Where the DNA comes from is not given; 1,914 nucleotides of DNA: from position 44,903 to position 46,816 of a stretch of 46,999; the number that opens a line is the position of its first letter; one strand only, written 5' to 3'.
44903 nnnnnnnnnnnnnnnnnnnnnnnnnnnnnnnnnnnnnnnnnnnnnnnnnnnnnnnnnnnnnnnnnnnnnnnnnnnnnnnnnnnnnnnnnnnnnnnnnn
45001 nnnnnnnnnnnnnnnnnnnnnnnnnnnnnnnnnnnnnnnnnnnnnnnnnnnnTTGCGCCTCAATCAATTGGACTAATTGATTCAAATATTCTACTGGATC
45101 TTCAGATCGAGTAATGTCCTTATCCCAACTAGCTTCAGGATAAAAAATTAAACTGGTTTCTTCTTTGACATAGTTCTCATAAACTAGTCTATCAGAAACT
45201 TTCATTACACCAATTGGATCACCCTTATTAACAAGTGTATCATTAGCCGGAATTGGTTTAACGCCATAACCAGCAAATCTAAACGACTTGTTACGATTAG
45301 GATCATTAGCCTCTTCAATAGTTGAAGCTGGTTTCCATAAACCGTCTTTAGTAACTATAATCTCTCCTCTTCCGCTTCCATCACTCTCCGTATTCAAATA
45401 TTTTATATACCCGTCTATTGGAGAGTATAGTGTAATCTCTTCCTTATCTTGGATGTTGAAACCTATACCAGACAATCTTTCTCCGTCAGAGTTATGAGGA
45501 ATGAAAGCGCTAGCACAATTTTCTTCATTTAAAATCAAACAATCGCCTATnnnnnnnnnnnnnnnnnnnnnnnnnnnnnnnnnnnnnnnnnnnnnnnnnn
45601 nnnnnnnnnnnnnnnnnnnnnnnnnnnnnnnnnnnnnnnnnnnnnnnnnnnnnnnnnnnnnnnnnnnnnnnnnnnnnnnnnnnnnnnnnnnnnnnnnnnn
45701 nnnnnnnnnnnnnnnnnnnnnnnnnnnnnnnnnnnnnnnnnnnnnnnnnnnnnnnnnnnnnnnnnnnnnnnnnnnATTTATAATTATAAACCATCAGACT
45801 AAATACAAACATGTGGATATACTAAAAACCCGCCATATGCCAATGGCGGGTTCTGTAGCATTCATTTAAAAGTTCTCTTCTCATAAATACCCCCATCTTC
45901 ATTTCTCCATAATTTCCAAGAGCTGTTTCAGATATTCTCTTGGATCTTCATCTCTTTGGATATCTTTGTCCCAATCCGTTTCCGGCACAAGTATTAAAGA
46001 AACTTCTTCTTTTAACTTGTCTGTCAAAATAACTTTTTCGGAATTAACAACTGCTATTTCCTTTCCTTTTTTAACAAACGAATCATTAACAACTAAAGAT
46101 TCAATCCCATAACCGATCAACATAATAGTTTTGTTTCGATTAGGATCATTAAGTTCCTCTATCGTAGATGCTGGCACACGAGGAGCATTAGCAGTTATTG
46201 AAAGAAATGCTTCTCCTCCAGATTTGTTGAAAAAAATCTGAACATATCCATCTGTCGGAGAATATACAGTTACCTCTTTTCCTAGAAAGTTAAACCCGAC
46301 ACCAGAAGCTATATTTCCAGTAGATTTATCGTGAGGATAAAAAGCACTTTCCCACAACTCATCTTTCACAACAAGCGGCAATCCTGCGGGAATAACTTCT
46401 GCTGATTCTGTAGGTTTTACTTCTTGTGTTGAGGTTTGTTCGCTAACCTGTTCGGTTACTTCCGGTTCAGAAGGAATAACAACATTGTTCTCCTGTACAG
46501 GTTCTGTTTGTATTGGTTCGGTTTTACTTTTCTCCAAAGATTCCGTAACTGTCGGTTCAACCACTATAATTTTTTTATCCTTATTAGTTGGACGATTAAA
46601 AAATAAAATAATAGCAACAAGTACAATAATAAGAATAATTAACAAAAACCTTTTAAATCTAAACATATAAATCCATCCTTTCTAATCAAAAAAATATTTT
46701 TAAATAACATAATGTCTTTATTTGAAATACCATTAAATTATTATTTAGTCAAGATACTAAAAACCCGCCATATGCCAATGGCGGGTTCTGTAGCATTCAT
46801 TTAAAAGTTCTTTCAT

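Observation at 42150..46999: Minus-strand surface locus: tandem paralogues of an unassigned membrane-anchored family coupled to a 967-aa cysteine-rich secreted protein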

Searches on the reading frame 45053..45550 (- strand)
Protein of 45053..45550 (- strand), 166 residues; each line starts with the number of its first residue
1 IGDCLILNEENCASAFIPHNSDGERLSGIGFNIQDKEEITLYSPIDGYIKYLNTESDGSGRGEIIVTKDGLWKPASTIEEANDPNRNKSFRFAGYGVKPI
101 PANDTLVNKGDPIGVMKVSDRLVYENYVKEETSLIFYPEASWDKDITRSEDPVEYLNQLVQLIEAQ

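Call 33: find_related_loci(query=A2, collection=genome_contigs, flank=8000)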
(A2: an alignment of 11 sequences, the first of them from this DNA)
Query A2 (166 aa) in genome_contigs; peptide patterns used: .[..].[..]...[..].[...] (x = any residue, [..] = any of these).
24 stretches matched a pattern; 1 encode a relative of the query (tblastn E <= 1e-3); 1 distinct loci.
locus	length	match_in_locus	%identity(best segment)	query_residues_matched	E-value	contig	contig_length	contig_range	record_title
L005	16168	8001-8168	34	23-77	7e-5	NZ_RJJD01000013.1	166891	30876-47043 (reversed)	Rufibacter latericius strain R-22-1 c-1 NODE_13_length_166803_cov_216.897675, whole genome shotgun sequence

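Call 38: search_protein_representatives(alignment_id=A3)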
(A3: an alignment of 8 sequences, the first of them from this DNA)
Query: 8 sequences, 163 profile positions. Proteins with E-value up to 0.001 (for the whole library): 47; up to 1e-10: 20; up to 1e-30: 8. The best 47 are listed.
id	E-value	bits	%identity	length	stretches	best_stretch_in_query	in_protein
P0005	8.8e-135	461.7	-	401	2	1-162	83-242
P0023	3.1e-73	261.5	-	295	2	1-162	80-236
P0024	1.3e-70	253.0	-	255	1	2-163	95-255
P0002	2.4e-69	248.9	-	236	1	1-163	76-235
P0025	1.8e-63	229.8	-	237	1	1-162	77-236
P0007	1.8e-40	155.0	-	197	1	1-106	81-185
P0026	3.5e-37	144.3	-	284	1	3-162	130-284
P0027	1.3e-33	132.7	-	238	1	2-162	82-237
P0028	2.1e-26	109.2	-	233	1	2-162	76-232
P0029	1.3e-23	100.1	-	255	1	3-161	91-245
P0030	2.5e-18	83.0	-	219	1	1-155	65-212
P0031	6.2e-18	81.7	-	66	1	104-162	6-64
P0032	5.1e-17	78.7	-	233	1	2-162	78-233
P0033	3.4e-15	72.8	-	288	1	2-163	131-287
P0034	3.6e-14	69.5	-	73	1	90-162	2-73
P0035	5.6e-14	68.8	-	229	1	2-142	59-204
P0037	1.7e-13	67.3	-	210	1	4-159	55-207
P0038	3.4e-12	63.0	-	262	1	3-150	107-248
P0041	1.8e-10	57.4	-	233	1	2-161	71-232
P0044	2.2e-08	50.7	-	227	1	3-140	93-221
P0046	3.0e-08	50.2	-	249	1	3-160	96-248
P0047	3.0e-08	50.2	-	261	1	4-161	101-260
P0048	1.4e-07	48.1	-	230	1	3-161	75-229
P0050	1.9e-07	47.6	-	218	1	2-155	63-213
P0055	2.6e-06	43.9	-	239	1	2-159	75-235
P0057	6.4e-06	42.7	-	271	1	2-160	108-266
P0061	9.3e-05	38.9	-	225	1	4-154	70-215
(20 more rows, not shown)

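Call 43: find_encoding_contigs(protein=P0030, flank=6000, max_places=3)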
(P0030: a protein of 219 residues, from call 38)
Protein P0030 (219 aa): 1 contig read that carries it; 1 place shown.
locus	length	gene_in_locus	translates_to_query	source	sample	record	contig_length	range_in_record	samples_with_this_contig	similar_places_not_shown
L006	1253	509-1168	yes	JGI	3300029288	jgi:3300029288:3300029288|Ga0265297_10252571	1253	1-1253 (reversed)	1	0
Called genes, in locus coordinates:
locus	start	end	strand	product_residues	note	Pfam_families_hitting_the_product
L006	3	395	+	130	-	?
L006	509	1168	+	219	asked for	-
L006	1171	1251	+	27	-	?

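Call 44: find_encoding_contigs(protein=P0035, flank=6000, max_places=3)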
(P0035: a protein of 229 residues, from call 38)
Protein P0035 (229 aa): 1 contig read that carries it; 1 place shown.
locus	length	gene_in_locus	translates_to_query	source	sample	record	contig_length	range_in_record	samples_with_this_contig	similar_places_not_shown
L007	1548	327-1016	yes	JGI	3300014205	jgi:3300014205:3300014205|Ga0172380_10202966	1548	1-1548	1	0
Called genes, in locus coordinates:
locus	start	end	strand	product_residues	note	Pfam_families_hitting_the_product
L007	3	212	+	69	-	?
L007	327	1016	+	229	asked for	-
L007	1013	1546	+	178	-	?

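Call 53: find_related_loci(query=A2, collection=metagenome_contigs, flank=6000)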
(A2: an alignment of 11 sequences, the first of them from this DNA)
Query A2 (166 aa) in metagenome_contigs; peptide patterns used: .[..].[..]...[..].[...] (x = any residue, [..] = any of these).
44 stretches matched a pattern; 2 encode a relative of the query (tblastn E <= 1e-3); 2 distinct loci.
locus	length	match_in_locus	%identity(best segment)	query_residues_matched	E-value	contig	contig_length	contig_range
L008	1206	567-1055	91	2-164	2e-109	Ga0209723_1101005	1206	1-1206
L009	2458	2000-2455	51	1-156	6e-52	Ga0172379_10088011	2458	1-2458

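Call 68: find_encoding_contigs(protein=P0041, flank=6000, max_places=2)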
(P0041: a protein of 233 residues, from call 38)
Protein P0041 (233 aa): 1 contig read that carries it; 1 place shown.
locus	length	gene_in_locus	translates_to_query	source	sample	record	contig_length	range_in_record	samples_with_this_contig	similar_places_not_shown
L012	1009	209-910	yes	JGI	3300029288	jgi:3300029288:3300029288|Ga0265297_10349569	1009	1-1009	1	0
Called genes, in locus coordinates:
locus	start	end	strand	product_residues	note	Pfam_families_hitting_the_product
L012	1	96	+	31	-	?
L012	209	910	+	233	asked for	-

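Call 69: find_encoding_contigs(protein=P0055, flank=6000, max_places=2)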
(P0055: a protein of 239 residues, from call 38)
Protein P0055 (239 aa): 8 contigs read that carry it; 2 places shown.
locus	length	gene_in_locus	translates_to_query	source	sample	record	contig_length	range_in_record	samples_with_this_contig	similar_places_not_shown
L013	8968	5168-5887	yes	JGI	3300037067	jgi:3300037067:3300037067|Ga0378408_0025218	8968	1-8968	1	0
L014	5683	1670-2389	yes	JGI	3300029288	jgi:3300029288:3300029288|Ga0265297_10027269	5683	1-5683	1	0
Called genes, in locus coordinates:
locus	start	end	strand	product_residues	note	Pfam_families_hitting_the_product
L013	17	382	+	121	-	-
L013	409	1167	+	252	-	-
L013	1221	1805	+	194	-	PF06541:ABC_trans_CmpB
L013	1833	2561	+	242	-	-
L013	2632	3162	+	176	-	PF01931:NTPase_I-T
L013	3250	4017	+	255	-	-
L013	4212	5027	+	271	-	PF01551:Peptidase_M23 (faint)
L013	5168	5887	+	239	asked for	PF01551:Peptidase_M23 (faint)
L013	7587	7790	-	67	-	-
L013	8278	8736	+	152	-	-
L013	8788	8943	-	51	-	-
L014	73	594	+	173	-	PF01931:NTPase_I-T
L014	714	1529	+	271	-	PF01551:Peptidase_M23 (faint)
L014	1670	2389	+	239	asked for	PF01551:Peptidase_M23 (faint)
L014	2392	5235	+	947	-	-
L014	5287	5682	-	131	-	?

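Call 70: find_encoding_contigs(protein=P0032, flank=6000, max_places=2)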
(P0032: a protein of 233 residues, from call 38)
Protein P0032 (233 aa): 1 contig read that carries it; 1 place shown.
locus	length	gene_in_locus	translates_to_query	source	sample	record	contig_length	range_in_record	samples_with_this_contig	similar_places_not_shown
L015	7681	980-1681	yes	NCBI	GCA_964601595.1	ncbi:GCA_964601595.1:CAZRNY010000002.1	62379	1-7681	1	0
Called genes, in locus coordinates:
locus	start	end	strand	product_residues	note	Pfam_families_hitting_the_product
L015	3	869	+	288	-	?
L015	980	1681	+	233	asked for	-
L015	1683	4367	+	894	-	-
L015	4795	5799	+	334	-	PF04055:Radical_SAM, PF13186:SPASM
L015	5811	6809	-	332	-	-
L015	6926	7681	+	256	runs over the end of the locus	-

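Call 73: search_protein_families(library=pfam, proteins=[P0055, P0057, P0047, P0046, P0037, P0038, P0044, P0048, P0061, P0050], max_evalue=0.1)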
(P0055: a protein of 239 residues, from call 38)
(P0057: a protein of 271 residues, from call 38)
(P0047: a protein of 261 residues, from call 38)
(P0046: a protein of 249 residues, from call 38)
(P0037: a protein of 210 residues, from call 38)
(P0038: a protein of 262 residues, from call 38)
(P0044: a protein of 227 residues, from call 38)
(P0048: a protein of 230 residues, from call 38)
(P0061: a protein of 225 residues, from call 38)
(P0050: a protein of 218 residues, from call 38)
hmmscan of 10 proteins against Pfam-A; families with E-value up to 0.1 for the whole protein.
P0055 (239 aa): 1 family
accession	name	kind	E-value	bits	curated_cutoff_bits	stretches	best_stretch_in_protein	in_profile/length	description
PF01551.29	Peptidase_M23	-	7.6e-06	26.5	28.7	1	101-127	4-29/96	Peptidase family M23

P0057 (271 aa): 2 families
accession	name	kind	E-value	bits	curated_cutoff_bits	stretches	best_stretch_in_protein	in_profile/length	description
PF01551.29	Peptidase_M23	-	1e-05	26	28.7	1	134-159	4-29/96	Peptidase family M23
PF22251.1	PFF1_TM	-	0.07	13.1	32.3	1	23-108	99-183/300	Vacuolar membrane protease, transmembrane domain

P0047 (261 aa): 1 family
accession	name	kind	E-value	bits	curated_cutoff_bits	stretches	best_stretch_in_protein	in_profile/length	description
PF01551.29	Peptidase_M23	-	3.8e-05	24.2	28.7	1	125-151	4-30/96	Peptidase family M23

P0046 (249 aa): 1 family
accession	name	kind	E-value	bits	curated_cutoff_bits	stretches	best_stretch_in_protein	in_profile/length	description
PF01551.29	Peptidase_M23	-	0.1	13.3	28.7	0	121-205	4-74/96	Peptidase family M23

P0037 (210 aa): 0 families

P0038 (262 aa): 0 families

P0044 (227 aa): 1 family
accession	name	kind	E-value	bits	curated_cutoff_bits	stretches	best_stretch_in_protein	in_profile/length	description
PF01551.29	Peptidase_M23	-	0.0093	16.6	28.7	1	124-200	9-76/96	Peptidase family M23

P0048 (230 aa): 0 families

P0061 (225 aa): 0 families

P0050 (218 aa): 0 families

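Call 97: find_related_loci(query=A2, collection=viral_contigs, flank=5000)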
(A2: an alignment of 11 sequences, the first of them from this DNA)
Query A2 (166 aa) in viral_contigs; peptide patterns used: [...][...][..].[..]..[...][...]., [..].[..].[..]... (x = any residue, [..] = any of these).
39 stretches matched a pattern, but none encodes a relative of the query by tblastn (E <= 1e-3).

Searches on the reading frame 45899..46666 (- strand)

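Call 7: search_protein_families(library=pfam, proteins=[window:45899-46666:-], max_evalue=1)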
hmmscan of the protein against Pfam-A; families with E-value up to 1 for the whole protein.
window:45899-46666:- (255 aa): 2 families
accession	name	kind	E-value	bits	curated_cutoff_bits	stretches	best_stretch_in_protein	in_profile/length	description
PF00358.26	PTS_EIIA_1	-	0.028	14.6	27.2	0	180-213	76-109/127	phosphoenolpyruvate-dependent sugar phosphotransferase system, EIIA 1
PF12698.13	ABC2_membrane_3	-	0.42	10.1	31.6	1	8-77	4-77/347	ABC-2 family transporter protein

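Call 8: search_protein_families(library=ncbifam, proteins=[window:45899-46666:-], max_evalue=1)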
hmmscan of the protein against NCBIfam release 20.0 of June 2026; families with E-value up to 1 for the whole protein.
window:45899-46666:- (255 aa): 7 families
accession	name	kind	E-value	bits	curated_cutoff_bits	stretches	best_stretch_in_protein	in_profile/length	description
NF007123.0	PRK09564.1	equivalog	0.00026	19.8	458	1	168-228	139-199/444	CoA-disulfide reductase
TIGR03385.1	CoA_CoA_reduc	equivalog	0.00031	19.6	578.8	1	166-227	137-198/439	CoA-disulfide reductase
TIGR02205.1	septum_zipA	equivalog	0.0075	16.4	119.65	1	6-88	3-83/284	cell division protein ZipA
NF042931.1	SAG1386_EF1546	equivalog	0.011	15.9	80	1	8-84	34-115/158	SAG1386/EF1546 family surface-associated protein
NF001837.0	PRK00560.1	equivalog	0.042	13.5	182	1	129-181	70-121/196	molybdenum cofactor guanylyltransferase MobA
NF045663.1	diclust_near_Sec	equivalog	0.086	10.9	530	1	170-214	98-142/759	pyridine nucleotide-disulfide oxidoreductase/dicluster-binding protein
TIGR03248.1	galactar-dH20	equivalog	0.16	10.4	730.85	1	155-217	168-231/507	galactarate dehydratase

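Call 61: search_protein_families(library=phrogs, proteins=[window:45899-46666:-], max_evalue=0.01)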
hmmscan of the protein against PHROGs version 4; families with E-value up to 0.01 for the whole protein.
window:45899-46666:- (255 aa): 0 families
